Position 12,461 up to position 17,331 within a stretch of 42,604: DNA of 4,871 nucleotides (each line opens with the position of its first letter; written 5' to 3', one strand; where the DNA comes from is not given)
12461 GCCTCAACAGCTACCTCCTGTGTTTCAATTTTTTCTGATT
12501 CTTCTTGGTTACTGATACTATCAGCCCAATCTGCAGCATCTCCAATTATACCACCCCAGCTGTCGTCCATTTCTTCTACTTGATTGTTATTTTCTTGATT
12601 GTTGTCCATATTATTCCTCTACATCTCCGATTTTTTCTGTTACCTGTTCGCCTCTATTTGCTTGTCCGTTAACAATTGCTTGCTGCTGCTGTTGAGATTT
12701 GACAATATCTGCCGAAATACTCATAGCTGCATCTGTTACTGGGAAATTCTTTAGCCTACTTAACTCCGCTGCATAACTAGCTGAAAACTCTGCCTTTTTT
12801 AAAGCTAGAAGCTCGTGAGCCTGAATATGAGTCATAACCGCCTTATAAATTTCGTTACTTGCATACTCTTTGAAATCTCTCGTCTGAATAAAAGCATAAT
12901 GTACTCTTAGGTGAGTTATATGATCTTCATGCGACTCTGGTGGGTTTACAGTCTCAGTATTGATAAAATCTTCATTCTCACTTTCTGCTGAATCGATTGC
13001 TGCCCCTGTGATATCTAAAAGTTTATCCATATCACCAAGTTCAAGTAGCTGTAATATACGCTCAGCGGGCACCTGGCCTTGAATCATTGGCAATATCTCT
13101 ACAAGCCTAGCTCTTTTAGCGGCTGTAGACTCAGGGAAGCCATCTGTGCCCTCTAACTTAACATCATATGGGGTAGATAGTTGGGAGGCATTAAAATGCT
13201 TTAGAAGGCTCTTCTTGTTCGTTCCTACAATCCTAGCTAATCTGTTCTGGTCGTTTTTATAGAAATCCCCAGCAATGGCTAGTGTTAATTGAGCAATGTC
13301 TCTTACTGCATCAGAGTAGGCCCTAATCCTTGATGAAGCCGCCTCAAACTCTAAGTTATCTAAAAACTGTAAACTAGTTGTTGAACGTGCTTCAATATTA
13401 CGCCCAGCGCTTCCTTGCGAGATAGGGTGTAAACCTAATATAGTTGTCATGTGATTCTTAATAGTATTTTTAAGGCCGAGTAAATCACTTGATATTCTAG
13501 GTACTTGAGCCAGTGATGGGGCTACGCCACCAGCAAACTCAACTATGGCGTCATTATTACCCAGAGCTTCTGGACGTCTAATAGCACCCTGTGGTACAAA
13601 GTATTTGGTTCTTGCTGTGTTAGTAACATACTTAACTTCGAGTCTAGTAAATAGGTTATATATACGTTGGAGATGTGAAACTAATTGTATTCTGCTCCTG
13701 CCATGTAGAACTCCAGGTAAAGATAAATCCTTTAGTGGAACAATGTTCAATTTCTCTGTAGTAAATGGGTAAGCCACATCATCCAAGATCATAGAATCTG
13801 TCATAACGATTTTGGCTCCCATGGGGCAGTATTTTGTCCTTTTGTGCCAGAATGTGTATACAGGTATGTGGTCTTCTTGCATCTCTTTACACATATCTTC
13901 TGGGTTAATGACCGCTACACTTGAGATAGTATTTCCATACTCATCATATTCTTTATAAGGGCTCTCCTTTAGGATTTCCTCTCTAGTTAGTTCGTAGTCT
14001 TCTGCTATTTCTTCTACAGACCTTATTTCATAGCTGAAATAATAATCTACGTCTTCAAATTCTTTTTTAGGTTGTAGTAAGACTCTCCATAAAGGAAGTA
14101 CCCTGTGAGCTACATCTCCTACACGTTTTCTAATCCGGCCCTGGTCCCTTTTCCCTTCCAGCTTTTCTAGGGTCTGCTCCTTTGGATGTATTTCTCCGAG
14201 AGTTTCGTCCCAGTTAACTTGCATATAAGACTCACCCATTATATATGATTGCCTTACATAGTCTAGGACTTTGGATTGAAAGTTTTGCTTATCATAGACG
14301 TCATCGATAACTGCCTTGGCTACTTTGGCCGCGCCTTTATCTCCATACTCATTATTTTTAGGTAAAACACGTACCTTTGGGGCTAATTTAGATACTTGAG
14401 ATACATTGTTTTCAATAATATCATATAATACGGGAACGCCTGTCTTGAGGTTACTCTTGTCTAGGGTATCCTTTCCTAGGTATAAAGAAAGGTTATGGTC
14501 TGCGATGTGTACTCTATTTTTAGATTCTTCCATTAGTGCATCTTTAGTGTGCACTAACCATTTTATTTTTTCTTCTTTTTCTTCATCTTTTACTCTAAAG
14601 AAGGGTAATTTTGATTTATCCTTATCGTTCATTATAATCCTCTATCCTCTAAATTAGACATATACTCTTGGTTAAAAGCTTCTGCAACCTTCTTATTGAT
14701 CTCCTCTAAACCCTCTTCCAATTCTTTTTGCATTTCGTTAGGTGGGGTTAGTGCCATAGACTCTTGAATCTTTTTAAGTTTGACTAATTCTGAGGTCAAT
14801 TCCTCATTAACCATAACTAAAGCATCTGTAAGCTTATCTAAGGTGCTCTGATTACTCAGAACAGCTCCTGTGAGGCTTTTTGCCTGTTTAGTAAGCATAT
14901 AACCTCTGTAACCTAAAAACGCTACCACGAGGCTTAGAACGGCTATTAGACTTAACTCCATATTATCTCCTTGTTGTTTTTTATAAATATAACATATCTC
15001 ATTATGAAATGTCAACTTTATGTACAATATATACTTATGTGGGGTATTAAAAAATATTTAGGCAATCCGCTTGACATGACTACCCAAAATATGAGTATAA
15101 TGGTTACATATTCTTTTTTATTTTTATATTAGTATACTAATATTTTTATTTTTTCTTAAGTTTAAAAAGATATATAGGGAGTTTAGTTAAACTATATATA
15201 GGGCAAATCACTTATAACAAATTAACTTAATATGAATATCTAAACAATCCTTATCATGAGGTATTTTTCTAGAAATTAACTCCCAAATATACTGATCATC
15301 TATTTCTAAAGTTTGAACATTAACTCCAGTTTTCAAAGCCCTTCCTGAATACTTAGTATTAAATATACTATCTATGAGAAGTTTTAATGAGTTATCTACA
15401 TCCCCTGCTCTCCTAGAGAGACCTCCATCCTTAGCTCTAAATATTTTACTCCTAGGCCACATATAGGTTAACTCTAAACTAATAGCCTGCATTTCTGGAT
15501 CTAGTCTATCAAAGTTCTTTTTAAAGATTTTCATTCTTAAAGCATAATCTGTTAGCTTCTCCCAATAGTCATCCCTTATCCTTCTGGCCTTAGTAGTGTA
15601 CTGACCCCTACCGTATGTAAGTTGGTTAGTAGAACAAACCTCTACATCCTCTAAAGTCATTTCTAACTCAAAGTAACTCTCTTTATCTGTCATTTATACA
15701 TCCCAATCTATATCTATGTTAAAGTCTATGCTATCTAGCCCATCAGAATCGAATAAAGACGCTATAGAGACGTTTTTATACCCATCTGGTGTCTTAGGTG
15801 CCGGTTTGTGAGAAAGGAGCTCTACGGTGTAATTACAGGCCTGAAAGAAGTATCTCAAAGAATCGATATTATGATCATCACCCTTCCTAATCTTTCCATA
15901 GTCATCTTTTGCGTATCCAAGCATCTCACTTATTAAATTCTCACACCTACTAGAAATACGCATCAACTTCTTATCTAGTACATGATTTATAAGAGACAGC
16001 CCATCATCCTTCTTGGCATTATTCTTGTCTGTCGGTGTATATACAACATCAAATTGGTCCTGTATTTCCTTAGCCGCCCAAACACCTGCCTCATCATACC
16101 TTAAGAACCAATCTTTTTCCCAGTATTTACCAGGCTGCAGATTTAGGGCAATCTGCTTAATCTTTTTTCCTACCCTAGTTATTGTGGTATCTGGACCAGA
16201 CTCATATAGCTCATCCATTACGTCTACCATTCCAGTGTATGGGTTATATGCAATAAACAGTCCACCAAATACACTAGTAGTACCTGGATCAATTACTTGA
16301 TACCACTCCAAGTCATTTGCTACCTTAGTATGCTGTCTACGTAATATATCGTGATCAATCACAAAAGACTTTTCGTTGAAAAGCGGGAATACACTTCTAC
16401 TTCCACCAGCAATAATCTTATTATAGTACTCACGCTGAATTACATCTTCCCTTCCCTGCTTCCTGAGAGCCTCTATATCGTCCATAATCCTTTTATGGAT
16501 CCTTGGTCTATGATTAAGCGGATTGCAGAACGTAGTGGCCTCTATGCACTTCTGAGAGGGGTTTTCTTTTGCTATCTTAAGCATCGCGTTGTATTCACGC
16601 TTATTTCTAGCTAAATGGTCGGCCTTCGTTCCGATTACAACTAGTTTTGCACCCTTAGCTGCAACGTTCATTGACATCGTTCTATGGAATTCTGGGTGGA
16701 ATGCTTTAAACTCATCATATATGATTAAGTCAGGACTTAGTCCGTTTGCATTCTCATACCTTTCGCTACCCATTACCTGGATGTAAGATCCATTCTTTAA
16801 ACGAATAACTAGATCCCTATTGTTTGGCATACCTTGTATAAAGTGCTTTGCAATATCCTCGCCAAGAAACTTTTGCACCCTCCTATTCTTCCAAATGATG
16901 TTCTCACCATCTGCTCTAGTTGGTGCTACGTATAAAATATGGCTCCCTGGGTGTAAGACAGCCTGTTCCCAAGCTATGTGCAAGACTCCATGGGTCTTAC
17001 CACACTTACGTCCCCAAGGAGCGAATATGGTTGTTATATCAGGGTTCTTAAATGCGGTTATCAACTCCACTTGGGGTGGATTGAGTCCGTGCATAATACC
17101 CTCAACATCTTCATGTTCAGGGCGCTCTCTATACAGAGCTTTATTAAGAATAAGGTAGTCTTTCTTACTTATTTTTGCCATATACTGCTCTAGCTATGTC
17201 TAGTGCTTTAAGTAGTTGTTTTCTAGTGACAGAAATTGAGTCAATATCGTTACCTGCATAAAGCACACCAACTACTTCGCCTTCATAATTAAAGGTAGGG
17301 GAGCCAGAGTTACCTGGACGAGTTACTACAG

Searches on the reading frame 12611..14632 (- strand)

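Call 32: search_protein_families(library=phrogs, proteins=[window:12611-14632:-], max_evalue=0.001)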
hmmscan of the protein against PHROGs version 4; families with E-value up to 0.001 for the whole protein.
window:12611-14632:- (673 aa): 2 families
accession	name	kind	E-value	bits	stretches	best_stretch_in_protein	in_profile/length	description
phrog_156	-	head and packaging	7.1e-18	65.4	1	82-548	79-566/681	portal protein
phrog_1216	-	head and packaging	5.8e-05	22.8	0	271-424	317-479/714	portal protein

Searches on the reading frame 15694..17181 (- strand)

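Call 32: search_protein_families(library=phrogs, proteins=[window:15694-17181:-], max_evalue=0.001)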
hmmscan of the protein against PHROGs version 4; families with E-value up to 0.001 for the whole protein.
window:15694-17181:- (495 aa): 3 families
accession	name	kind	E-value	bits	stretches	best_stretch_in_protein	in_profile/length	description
phrog_7579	-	head and packaging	3.9e-08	33.8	1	58-187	26-148/239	terminase large subunit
phrog_5653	-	head and packaging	6.2e-07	30.3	1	336-449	74-180/199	terminase large subunit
phrog_9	-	head and packaging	2.6e-06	27.6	1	35-209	204-387/812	terminase large subunit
